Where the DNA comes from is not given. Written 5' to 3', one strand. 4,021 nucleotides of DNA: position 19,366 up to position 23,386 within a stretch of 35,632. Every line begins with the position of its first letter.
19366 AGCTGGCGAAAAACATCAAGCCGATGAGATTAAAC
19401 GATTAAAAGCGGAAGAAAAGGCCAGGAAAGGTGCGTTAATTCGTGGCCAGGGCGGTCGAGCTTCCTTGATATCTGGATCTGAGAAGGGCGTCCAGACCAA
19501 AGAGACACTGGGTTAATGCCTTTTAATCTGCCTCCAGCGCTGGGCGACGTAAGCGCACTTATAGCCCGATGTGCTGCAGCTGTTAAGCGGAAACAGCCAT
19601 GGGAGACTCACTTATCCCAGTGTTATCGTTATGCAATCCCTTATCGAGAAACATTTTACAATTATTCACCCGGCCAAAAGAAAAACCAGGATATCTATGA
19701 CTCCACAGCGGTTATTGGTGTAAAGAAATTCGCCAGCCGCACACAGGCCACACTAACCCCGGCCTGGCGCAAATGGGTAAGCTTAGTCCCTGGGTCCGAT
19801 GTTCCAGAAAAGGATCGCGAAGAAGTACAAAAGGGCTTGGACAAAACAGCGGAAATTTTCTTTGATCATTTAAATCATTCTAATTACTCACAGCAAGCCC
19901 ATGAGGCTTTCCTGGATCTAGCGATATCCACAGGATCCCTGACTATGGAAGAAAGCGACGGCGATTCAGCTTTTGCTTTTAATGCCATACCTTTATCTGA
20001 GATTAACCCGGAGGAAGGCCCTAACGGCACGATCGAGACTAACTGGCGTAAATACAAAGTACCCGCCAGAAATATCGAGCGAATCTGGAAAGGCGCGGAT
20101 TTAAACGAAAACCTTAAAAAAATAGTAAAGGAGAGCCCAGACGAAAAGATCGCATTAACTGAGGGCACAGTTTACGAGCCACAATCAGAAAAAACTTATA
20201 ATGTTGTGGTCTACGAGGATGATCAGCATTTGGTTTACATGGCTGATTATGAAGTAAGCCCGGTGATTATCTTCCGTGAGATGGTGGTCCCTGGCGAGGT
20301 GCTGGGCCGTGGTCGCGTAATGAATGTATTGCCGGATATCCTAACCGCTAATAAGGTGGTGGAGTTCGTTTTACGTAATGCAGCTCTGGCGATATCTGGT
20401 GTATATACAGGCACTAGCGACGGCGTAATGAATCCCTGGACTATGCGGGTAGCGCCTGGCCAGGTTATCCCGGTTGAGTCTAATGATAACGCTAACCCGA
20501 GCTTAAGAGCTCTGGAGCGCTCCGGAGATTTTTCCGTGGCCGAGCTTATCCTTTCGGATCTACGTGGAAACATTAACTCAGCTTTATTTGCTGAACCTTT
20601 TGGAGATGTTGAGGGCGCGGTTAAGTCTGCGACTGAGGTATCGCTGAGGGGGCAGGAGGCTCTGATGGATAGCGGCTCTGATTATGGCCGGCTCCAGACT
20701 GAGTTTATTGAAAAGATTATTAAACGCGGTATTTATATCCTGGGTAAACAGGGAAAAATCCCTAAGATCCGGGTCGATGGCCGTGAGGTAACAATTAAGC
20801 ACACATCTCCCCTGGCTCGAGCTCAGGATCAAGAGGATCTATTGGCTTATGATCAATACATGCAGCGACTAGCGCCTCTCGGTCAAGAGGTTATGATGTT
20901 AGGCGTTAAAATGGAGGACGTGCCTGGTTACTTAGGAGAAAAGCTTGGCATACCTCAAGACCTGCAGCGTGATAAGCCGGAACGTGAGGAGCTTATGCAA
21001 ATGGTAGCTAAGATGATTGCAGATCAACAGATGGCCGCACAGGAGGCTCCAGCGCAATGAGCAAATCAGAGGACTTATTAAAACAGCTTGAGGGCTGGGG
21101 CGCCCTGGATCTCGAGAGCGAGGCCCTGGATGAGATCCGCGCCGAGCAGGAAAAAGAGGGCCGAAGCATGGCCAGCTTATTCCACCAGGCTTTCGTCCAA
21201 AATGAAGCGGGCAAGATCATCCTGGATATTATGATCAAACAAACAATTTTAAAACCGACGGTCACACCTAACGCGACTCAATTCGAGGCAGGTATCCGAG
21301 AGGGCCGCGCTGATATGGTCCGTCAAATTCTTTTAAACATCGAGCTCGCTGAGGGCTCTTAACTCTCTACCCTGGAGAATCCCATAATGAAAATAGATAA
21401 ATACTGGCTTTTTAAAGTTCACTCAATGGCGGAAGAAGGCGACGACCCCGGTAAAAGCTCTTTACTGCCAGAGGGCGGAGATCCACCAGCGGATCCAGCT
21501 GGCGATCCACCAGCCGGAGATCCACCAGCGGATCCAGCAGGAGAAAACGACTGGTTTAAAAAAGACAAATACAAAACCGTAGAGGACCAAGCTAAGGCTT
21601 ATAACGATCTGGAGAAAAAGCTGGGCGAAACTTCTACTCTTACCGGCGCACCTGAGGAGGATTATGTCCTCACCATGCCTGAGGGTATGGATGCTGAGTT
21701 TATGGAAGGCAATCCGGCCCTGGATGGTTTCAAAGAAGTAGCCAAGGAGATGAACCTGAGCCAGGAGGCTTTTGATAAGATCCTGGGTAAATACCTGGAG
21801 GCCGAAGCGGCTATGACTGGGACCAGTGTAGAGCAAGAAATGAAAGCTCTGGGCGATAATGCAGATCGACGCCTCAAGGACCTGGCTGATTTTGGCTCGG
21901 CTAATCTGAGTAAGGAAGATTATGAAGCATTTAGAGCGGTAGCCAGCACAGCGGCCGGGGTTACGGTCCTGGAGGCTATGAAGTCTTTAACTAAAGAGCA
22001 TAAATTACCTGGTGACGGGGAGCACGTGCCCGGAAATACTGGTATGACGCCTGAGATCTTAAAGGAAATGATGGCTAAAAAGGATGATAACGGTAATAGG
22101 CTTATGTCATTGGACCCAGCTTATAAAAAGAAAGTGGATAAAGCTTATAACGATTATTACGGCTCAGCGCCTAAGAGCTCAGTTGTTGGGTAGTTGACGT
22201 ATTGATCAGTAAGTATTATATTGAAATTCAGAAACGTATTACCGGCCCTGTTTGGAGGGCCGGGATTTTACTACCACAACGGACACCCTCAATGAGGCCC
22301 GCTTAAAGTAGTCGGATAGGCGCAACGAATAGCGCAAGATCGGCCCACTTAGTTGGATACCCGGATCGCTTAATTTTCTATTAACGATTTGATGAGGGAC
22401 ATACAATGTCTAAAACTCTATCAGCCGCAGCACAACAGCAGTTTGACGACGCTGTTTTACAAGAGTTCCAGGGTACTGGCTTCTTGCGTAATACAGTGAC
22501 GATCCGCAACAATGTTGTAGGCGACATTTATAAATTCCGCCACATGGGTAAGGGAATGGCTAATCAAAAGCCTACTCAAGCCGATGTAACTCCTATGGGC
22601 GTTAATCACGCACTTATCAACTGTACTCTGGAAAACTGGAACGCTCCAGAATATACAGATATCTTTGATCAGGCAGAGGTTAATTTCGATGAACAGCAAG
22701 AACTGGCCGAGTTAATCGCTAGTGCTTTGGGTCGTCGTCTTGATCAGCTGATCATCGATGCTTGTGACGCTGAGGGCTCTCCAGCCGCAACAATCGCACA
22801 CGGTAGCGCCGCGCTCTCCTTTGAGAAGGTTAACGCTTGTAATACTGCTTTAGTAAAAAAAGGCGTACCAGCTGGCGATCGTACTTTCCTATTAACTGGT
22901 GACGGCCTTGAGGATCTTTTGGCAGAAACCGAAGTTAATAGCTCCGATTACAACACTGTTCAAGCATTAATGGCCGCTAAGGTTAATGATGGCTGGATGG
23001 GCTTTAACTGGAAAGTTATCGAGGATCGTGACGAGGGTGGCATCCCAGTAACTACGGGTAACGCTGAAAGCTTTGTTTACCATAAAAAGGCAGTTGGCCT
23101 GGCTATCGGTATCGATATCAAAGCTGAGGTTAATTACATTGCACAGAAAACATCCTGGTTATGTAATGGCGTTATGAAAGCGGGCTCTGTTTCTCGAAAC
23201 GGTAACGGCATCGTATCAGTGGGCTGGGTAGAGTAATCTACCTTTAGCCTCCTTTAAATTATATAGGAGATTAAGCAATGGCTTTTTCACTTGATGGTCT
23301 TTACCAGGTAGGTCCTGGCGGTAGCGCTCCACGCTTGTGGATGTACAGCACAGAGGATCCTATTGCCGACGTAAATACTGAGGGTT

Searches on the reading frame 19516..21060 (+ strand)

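Call 82: search_protein_families(library=phrogs, proteins=[window:19516-21060:+], max_evalue=0.0001)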
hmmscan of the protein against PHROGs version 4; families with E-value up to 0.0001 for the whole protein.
window:19516-21060:+ (514 aa): 4 families
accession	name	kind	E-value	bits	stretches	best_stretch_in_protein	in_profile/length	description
phrog_332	-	connector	2.1e-85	288.2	1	14-513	13-535/560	head-tail adaptor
phrog_21528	-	unknown function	1.5e-27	97.5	1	16-227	7-220/224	-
phrog_21643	-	unknown function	6.4e-25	88.8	1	276-513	2-242/268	-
phrog_449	-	connector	1.4e-23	84.2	1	20-511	13-502/520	head-tail adaptor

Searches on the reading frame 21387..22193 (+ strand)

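Call 82: search_protein_families(library=phrogs, proteins=[window:21387-22193:+], max_evalue=0.0001)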
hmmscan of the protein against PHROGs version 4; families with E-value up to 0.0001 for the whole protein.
window:21387-22193:+ (268 aa): 1 family
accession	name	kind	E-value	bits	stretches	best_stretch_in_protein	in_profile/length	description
phrog_458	-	other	2.4e-12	48.3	1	14-186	13-185/246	protease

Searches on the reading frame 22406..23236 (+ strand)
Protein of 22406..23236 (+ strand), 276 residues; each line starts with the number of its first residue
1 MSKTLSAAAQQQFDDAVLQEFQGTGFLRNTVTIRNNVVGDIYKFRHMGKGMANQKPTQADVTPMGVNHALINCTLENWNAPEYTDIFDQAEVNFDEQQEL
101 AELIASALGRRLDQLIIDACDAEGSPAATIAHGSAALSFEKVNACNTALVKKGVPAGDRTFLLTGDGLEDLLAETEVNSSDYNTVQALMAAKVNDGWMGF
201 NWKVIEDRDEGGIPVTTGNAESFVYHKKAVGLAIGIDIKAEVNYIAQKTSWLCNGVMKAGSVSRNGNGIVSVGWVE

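Call 82: search_protein_families(library=phrogs, proteins=[window:22406-23236:+], max_evalue=0.0001)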
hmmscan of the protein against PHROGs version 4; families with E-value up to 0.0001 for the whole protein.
window:22406-23236:+ (276 aa): 2 families
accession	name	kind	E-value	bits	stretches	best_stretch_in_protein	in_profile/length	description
phrog_3437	-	head and packaging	4.8e-58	197.7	1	1-272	3-289/294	major head protein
phrog_267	-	head and packaging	3.1e-12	47.4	1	9-257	41-308/410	major head protein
